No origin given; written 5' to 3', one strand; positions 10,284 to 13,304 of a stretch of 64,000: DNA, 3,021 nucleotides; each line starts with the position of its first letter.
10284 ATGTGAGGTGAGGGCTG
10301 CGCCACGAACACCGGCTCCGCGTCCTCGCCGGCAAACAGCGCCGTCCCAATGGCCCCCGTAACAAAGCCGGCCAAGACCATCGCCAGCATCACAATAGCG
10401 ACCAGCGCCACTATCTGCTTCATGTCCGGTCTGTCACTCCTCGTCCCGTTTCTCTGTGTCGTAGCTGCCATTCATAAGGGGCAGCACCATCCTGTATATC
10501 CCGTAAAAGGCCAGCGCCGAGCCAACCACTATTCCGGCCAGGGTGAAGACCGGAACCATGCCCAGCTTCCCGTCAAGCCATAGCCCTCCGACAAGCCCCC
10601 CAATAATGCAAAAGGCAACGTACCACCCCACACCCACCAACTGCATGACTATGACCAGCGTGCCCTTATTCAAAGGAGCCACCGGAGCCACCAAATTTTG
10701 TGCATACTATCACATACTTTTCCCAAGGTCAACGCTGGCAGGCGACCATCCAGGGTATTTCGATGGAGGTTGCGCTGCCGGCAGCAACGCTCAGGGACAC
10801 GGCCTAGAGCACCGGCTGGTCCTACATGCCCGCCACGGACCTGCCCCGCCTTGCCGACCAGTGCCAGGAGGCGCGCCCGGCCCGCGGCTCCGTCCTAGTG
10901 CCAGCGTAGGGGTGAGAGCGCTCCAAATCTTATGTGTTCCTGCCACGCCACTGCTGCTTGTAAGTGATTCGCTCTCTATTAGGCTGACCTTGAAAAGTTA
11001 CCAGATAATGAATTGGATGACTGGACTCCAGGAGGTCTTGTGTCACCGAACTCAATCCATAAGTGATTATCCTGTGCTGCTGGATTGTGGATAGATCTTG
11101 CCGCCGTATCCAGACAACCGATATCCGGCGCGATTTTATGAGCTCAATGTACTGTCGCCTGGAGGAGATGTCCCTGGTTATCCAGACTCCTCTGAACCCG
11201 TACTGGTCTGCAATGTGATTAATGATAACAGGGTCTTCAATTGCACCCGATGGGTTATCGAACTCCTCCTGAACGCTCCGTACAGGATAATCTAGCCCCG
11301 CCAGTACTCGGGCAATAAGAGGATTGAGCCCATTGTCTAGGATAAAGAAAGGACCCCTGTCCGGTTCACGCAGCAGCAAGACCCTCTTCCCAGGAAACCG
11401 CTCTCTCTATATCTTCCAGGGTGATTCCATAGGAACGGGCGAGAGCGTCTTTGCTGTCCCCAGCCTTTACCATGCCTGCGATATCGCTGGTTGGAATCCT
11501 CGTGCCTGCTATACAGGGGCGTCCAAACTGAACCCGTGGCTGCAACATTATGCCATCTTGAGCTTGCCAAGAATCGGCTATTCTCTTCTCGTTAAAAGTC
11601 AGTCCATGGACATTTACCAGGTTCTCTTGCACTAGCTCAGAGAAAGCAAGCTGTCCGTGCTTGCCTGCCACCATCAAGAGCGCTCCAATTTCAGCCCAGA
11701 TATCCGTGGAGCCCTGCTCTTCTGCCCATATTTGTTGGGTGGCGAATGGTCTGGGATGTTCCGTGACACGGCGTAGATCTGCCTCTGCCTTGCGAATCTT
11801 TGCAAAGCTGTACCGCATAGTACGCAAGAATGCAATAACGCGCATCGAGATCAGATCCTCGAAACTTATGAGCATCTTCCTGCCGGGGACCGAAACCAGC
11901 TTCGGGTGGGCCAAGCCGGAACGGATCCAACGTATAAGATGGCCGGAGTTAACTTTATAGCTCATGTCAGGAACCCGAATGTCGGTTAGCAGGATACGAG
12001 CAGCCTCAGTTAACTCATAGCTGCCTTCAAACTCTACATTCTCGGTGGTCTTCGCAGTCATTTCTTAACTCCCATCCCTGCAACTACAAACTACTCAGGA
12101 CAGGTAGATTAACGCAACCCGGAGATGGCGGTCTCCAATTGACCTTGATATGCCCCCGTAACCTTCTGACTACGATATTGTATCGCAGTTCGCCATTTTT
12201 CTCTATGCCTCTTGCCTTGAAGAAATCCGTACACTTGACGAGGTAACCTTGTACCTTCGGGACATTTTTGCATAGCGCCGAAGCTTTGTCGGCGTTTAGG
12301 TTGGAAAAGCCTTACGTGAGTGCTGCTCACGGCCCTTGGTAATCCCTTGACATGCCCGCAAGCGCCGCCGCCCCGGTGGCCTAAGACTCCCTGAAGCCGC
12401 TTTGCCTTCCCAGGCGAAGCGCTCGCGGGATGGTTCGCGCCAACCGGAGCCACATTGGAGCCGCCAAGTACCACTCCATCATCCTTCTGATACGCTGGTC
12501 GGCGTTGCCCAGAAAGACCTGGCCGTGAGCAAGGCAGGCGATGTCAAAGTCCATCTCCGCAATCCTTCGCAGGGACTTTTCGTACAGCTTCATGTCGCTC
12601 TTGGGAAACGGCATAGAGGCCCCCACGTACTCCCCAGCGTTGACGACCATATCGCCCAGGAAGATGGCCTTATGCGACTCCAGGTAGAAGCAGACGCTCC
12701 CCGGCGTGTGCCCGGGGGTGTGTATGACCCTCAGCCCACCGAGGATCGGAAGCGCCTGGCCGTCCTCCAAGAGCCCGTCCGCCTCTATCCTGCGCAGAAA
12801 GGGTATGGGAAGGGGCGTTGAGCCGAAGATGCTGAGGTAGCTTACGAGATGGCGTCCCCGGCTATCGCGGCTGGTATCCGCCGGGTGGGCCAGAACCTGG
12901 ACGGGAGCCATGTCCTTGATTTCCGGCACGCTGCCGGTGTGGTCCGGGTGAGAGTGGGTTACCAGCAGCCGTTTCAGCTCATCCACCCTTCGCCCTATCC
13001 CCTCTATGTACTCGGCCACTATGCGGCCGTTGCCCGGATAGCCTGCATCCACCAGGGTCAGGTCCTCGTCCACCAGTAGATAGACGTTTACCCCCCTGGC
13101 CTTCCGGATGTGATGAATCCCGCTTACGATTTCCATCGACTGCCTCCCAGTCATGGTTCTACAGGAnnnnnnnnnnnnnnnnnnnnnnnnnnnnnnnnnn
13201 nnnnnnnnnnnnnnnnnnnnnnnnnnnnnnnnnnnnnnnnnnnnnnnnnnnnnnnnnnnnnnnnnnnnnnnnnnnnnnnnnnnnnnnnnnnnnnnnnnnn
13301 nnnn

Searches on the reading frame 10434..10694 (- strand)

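Call 50: search_protein_families(library=pfam, proteins=[window:10434-10694:-], max_evalue=0.001)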
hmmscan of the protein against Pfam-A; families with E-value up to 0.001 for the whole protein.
window:10434-10694:- (86 aa): 1 family
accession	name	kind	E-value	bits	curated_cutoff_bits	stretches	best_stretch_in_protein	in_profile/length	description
PF09527.15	ATPase_gene1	-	2e-11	44.2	26.6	1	18-69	3-54/54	Putative F0F1-ATPase subunit Ca2+/Mg2+ transporter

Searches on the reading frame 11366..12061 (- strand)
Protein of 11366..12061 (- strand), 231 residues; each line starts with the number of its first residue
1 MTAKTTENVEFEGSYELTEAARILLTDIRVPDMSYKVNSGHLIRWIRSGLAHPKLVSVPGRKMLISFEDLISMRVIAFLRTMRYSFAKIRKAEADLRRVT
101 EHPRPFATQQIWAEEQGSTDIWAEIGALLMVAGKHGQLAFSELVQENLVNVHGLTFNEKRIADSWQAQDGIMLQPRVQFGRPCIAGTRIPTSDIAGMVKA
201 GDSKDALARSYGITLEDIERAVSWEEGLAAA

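Call 50: search_protein_families(library=pfam, proteins=[window:11366-12061:-], max_evalue=0.001)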
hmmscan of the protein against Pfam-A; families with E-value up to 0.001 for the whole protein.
window:11366-12061:- (231 aa): 1 family
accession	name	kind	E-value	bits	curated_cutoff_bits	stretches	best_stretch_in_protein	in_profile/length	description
PF04255.20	DUF433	-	3.9e-15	55.9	23.6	1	173-222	3-53/56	Protein of unknown function (DUF433)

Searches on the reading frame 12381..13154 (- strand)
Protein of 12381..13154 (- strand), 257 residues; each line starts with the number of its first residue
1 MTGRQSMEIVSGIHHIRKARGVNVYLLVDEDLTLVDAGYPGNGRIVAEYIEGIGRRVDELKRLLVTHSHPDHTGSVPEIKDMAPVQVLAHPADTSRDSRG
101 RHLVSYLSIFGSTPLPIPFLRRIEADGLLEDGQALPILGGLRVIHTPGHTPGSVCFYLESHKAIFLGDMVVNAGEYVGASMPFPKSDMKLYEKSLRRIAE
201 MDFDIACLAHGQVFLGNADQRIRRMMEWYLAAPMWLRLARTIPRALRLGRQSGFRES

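Call 3: search_protein_families(library=pfam, proteins=[window:12381-13154:-], max_evalue=0.01)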
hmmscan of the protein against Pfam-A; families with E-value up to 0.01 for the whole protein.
window:12381-13154:- (257 aa): 3 families
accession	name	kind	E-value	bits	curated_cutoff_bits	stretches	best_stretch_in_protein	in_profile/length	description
PF00753.33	Lactamase_B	-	1.8e-27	97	22.7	1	19-210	3-196/196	Metallo-beta-lactamase superfamily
PF19583.5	ODP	-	2.8e-07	31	27.2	1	22-173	3-140/194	ODP family beta lactamase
PF12706.13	Lactamase_B_2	-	0.0021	18.1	27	1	55-101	26-73/200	Beta-lactamase superfamily domain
